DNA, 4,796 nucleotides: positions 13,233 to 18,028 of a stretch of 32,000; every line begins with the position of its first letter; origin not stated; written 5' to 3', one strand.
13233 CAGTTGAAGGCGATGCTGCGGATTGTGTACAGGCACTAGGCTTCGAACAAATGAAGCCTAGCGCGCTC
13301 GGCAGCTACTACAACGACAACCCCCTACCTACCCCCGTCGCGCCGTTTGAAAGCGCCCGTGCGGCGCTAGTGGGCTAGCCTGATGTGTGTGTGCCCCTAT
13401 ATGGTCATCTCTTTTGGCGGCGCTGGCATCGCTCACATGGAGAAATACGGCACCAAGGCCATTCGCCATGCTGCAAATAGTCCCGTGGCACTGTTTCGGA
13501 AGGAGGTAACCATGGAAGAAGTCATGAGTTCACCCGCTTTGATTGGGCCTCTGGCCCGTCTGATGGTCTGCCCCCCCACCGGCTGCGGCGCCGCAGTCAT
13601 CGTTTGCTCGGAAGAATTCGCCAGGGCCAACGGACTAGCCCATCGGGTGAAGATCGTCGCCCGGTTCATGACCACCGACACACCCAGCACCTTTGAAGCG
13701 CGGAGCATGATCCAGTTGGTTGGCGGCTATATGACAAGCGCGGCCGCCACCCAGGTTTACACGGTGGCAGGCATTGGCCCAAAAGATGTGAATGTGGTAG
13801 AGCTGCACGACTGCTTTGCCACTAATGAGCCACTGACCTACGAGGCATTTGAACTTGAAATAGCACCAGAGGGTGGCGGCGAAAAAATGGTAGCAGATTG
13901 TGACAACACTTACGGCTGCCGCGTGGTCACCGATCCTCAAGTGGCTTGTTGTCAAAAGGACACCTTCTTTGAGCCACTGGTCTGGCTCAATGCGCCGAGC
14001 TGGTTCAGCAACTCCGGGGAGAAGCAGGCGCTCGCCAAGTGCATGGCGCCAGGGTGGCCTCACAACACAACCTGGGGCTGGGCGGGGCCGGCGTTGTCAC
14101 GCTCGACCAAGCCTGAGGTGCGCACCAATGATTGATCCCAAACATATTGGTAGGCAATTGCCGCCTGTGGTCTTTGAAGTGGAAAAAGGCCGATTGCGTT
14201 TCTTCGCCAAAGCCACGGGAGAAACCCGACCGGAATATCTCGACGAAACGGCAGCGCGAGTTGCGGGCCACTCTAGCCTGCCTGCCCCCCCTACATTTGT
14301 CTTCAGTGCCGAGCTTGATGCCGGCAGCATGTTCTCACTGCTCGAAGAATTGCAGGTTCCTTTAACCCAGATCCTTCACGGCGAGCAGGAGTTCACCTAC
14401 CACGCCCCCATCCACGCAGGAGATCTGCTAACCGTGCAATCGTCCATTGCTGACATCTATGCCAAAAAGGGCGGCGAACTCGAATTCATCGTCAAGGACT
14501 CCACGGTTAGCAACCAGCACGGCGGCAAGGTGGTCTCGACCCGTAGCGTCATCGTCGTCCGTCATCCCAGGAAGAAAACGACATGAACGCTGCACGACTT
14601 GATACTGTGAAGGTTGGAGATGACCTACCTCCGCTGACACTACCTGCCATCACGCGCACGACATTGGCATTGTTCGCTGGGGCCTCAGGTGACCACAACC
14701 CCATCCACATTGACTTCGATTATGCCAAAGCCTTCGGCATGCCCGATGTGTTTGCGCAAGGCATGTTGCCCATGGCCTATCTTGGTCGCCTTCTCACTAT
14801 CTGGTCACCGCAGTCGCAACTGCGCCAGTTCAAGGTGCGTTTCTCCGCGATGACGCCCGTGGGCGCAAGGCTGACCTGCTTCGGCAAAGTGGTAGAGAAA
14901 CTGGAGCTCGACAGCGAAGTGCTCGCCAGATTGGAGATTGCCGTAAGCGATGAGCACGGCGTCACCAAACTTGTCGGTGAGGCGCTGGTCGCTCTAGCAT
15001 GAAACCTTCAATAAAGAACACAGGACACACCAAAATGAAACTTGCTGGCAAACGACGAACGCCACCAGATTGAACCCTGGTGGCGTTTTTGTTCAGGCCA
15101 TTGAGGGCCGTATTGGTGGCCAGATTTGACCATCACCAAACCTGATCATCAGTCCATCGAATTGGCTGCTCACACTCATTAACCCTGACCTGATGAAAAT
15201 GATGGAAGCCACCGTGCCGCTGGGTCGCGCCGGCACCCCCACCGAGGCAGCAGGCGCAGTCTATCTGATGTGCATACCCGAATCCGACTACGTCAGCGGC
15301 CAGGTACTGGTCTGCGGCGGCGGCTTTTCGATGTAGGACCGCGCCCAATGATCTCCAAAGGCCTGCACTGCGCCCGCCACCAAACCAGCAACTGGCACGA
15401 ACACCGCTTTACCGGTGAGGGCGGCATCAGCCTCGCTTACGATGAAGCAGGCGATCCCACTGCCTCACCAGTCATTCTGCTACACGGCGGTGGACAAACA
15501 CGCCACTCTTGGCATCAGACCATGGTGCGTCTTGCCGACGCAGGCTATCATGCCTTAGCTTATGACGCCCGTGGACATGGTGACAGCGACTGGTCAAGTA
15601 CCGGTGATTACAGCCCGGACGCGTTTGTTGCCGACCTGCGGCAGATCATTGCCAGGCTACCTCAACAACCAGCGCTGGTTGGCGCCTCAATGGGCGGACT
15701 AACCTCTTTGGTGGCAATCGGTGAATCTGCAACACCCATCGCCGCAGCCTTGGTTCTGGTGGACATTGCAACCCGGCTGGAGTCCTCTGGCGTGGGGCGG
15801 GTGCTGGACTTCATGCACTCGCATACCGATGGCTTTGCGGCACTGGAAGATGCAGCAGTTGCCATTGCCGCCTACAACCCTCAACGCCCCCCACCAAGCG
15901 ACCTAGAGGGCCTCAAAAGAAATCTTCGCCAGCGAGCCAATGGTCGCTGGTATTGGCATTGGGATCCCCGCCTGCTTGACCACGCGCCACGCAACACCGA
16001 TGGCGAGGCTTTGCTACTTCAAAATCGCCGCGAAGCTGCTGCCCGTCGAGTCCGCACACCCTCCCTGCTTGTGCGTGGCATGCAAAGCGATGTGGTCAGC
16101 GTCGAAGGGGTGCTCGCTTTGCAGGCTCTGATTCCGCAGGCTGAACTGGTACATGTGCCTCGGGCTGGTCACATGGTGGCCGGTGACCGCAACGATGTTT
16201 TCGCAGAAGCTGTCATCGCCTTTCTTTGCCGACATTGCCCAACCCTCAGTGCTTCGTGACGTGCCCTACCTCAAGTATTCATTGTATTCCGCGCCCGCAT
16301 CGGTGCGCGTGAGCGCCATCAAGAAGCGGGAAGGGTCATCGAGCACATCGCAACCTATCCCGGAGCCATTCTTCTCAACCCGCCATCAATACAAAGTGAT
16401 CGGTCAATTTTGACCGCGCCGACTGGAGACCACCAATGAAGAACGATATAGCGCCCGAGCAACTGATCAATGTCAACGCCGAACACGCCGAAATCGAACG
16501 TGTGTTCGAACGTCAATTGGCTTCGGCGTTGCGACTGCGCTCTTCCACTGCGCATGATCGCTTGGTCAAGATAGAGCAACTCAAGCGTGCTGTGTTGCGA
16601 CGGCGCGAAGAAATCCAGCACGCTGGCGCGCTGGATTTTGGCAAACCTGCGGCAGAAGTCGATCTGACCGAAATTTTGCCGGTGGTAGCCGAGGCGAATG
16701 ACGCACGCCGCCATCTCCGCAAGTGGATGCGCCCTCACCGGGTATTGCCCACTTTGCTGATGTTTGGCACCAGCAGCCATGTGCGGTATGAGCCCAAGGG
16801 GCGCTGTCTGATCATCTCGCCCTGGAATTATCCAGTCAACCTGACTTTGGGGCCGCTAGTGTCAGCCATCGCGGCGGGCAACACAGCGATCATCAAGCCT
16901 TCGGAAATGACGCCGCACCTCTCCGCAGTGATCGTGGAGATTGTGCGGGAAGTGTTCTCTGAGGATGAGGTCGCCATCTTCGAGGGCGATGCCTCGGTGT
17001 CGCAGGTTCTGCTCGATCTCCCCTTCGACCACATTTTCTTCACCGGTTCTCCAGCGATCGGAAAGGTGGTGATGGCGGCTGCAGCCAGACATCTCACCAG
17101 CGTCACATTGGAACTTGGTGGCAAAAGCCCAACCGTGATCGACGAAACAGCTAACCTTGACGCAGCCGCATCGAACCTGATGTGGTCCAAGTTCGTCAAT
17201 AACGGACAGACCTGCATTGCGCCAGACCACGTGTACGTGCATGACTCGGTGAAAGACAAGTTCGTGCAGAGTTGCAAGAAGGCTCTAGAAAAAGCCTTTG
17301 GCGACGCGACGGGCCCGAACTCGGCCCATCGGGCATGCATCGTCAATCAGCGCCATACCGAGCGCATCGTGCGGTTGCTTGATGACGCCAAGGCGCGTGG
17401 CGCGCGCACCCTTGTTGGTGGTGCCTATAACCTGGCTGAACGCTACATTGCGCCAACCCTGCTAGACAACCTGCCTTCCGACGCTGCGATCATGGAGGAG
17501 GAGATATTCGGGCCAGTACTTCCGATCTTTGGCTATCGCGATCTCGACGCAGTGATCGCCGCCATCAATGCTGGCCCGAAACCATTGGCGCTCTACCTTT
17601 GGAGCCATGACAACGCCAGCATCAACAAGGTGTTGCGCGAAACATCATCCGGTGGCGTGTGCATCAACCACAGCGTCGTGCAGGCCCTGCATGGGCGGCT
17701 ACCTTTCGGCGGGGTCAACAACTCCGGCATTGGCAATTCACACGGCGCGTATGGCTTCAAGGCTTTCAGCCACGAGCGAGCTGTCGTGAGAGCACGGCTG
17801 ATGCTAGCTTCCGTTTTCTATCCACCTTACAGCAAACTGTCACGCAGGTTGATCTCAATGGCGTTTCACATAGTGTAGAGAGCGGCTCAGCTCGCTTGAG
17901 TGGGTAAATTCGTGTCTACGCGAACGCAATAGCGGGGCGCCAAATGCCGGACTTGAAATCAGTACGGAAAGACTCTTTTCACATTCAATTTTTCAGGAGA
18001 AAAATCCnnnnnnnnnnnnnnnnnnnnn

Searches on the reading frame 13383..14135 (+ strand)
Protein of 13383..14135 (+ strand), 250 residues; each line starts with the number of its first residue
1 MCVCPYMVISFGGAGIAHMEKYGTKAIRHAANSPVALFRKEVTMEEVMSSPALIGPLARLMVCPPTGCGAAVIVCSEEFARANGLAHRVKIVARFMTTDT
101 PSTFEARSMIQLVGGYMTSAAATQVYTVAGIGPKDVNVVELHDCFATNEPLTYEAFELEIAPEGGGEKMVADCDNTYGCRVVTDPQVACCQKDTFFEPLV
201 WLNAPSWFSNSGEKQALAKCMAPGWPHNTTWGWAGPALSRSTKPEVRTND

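Call 13: search_protein_families(library=pfam, proteins=[window:13383-14135:+], max_evalue=0.001)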
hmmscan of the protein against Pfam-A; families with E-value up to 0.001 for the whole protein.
window:13383-14135:+ (250 aa): 1 family
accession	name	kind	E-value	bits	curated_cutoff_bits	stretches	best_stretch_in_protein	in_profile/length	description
PF22691.2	Thiolase_C_1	-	3.2e-08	33.8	28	1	118-178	20-78/144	Thiolase C-terminal domain-like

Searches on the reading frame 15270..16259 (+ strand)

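Call 13: search_protein_families(library=pfam, proteins=[window:15270-16259:+], max_evalue=0.001)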
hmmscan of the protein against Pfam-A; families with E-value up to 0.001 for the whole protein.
window:15270-16259:+ (329 aa): 5 families
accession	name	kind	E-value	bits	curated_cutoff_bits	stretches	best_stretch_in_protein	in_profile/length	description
PF00561.26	Abhydrolase_1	-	3.2e-25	89.7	25.8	1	67-303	2-240/245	alpha/beta hydrolase fold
PF12697.13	Abhydrolase_6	-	3.3e-21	77.4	26.3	1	68-314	1-217/217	Alpha/beta hydrolase family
PF12146.15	Hydrolase_4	-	5.1e-18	65.7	27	1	67-307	6-238/239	Serine aminopeptidase, S33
PF02129.25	Peptidase_S15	-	4.1e-06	27.1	23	1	82-292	41-251/262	X-Pro dipeptidyl-peptidase (S15 family)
PF08386.16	Abhydrolase_4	-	8.3e-05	23.1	21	0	259-319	31-91/103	TAP-like protein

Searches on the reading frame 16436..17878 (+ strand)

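Call 13: search_protein_families(library=pfam, proteins=[window:16436-17878:+], max_evalue=0.001)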
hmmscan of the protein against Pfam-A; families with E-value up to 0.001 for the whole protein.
window:16436-17878:+ (480 aa): 1 family
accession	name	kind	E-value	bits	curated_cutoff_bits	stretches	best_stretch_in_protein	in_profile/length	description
PF00171.27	Aldedh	-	3.4e-98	329.6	23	1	14-449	25-460/461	Aldehyde dehydrogenase family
